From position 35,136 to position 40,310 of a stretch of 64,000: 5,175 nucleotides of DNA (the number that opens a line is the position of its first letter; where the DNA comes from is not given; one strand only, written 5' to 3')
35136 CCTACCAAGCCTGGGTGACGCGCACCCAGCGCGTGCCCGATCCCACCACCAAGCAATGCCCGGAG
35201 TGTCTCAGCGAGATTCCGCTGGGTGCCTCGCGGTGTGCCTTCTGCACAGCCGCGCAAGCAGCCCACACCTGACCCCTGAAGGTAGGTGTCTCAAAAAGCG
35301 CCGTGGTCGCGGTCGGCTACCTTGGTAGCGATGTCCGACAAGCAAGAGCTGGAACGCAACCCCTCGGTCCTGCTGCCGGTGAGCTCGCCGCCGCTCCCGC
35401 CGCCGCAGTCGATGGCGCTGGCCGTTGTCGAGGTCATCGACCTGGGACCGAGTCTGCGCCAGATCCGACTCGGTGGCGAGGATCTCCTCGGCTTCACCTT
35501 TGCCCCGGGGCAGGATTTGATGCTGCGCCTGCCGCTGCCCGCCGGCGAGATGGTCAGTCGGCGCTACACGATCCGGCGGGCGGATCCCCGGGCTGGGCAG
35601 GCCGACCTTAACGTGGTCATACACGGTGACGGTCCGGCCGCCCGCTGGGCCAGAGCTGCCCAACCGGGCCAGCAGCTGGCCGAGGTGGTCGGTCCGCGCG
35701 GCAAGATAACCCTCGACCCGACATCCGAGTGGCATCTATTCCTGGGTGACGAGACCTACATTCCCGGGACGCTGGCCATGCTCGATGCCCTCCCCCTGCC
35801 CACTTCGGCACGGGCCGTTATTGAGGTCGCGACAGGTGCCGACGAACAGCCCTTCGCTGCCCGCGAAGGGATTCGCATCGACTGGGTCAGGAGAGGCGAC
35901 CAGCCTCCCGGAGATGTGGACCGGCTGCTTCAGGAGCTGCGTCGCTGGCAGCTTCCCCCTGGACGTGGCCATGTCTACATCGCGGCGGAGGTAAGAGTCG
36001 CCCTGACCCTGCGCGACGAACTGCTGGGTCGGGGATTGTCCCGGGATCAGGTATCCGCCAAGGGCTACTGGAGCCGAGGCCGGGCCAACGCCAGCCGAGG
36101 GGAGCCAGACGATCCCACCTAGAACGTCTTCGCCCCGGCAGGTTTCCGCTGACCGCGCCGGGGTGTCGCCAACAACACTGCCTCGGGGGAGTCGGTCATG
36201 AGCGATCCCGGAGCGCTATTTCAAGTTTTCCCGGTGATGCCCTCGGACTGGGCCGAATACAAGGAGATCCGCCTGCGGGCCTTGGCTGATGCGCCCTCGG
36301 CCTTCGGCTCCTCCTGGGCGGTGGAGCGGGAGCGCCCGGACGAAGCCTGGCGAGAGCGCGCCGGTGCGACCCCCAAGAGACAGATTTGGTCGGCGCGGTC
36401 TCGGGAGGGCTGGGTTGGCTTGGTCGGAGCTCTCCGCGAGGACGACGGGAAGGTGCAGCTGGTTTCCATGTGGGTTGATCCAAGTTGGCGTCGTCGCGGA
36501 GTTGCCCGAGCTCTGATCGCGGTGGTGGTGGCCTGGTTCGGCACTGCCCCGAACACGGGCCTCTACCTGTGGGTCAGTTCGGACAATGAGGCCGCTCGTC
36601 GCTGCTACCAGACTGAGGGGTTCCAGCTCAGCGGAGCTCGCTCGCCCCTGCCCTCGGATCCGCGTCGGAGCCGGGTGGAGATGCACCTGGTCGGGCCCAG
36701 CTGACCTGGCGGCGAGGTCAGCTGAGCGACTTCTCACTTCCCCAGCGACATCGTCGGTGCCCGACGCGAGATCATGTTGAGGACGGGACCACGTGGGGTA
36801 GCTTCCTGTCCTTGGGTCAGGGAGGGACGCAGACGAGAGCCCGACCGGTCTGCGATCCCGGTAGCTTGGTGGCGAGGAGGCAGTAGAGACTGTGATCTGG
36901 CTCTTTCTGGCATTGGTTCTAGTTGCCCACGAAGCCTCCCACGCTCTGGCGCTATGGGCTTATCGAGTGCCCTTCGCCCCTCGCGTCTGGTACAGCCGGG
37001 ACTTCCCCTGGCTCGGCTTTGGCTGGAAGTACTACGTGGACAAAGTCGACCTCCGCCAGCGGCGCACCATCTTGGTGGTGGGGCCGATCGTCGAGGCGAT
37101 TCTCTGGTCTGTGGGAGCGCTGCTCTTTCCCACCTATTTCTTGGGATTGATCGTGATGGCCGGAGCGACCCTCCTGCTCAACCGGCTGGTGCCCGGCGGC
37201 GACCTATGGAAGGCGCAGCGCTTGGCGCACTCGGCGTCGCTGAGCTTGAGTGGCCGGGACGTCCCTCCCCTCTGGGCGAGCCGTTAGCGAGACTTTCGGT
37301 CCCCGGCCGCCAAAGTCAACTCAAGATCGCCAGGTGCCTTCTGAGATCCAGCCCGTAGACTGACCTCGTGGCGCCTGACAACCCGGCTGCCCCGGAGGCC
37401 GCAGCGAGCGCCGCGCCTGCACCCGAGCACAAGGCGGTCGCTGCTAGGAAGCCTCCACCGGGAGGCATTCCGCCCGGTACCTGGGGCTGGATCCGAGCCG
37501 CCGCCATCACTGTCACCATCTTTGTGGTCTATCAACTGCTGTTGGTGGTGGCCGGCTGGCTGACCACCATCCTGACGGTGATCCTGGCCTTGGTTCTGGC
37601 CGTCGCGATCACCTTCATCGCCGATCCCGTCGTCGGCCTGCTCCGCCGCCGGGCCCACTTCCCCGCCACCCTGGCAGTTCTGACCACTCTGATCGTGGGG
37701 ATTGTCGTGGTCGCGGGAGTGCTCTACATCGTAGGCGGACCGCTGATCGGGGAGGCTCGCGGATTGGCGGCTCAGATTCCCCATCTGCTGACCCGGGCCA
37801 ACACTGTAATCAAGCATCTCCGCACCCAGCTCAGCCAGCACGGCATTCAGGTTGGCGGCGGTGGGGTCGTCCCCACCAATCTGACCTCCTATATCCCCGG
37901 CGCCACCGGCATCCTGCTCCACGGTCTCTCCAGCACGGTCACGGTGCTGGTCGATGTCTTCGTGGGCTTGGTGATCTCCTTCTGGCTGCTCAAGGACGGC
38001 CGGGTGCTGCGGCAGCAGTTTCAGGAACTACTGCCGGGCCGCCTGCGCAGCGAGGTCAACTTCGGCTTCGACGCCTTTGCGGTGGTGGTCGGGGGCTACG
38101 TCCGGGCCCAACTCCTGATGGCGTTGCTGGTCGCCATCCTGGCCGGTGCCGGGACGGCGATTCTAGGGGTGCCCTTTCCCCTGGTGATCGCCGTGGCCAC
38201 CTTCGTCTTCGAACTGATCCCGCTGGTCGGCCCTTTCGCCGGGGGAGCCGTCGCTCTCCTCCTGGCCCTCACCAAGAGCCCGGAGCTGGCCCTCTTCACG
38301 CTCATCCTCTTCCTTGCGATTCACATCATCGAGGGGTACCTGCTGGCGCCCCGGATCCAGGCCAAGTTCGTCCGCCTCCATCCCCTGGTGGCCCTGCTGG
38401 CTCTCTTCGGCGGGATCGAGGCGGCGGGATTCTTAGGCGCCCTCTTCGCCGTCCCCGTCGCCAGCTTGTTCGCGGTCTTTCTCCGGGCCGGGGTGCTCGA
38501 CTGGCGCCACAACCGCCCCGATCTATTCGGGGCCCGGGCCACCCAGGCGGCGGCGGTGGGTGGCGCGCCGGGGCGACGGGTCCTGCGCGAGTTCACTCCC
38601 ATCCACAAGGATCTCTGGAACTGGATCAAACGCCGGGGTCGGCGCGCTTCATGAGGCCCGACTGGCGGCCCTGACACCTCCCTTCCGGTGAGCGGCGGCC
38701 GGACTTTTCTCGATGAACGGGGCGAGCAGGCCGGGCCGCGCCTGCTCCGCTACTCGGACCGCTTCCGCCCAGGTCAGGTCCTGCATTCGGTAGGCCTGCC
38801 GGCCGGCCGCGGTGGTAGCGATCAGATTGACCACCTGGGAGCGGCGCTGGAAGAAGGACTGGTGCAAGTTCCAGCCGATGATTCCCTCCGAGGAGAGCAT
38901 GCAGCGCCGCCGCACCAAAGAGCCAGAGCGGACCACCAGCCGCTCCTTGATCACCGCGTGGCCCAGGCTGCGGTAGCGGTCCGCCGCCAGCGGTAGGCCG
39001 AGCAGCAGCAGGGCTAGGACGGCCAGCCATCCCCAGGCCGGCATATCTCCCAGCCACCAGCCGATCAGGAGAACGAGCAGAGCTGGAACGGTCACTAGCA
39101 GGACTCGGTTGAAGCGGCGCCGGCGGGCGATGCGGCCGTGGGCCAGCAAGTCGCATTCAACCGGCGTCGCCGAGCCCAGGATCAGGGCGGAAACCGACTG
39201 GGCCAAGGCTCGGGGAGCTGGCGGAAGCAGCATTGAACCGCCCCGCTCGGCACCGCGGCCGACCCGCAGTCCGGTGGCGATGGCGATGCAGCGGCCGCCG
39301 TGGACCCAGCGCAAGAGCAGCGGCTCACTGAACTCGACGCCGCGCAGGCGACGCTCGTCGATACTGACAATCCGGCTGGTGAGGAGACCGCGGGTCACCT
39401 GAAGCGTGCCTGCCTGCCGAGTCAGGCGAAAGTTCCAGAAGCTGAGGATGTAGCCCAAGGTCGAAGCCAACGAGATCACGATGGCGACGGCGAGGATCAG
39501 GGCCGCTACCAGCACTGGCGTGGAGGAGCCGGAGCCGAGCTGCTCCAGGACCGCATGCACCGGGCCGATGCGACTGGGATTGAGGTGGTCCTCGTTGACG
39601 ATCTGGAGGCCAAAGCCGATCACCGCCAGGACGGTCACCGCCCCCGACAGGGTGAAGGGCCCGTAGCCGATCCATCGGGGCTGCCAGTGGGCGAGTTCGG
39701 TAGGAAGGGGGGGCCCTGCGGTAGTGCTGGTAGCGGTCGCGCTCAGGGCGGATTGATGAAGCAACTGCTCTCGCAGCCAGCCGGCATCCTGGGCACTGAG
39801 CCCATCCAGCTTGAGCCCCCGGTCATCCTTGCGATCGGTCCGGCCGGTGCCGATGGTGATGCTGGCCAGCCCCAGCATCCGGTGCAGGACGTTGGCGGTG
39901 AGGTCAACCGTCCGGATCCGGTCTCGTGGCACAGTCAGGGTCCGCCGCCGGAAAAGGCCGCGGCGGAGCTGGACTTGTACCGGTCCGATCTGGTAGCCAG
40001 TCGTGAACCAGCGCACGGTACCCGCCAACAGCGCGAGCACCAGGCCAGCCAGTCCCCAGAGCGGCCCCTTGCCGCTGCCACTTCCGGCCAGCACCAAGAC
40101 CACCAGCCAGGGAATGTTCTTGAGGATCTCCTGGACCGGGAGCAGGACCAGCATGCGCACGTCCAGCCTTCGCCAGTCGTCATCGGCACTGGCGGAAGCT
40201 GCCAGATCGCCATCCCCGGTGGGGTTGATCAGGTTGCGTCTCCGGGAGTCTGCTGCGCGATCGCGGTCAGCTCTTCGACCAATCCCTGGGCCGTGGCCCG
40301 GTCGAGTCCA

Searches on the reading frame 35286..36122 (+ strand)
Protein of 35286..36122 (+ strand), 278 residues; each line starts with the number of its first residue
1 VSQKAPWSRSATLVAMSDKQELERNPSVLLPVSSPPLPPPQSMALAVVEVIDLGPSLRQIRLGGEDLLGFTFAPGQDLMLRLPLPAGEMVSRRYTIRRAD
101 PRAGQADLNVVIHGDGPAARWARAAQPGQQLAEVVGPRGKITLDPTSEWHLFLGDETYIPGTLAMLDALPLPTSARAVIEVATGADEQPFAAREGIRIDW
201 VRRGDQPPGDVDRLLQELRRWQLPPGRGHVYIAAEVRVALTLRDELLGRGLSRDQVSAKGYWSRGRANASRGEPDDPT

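Call 71: search_protein_families(library=pfam, proteins=[window:35286-36122:+], max_evalue=0.0001)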
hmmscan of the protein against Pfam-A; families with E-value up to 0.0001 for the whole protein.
window:35286-36122:+ (278 aa): 3 families
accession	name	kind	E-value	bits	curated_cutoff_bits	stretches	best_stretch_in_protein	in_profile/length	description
PF04954.18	SIP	-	4.4e-28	98.6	26.3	1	148-265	2-119/119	Siderophore-interacting protein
PF08021.17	FAD_binding_9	-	1.3e-16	61.4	23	1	89-140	68-119/120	Siderophore-interacting FAD-binding domain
PF00970.30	FAD_binding_6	-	5.7e-05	23.8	21.1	1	52-141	9-97/99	Oxidoreductase FAD-binding domain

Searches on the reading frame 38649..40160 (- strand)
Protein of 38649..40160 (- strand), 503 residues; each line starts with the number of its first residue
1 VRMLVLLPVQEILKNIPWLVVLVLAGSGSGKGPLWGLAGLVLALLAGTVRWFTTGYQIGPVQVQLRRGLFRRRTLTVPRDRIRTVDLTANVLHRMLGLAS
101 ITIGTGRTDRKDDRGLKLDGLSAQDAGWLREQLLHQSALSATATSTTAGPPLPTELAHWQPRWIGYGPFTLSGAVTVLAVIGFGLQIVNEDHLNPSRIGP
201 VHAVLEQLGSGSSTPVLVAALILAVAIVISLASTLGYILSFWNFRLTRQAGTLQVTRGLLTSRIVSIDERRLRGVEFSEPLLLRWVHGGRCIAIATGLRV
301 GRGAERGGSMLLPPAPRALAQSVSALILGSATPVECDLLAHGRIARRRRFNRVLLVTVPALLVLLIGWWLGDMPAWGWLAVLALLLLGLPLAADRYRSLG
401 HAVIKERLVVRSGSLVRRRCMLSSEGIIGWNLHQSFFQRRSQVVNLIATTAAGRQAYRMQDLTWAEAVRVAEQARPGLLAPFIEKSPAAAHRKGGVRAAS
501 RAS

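Call 71: search_protein_families(library=pfam, proteins=[window:38649-40160:-], max_evalue=0.0001)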
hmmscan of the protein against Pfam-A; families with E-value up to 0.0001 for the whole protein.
window:38649-40160:- (503 aa): 1 family
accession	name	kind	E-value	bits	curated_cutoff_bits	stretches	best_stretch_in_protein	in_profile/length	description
PF03703.20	bPH_2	-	2.9e-24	85.6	22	2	51-132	1-77/78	Bacterial PH domain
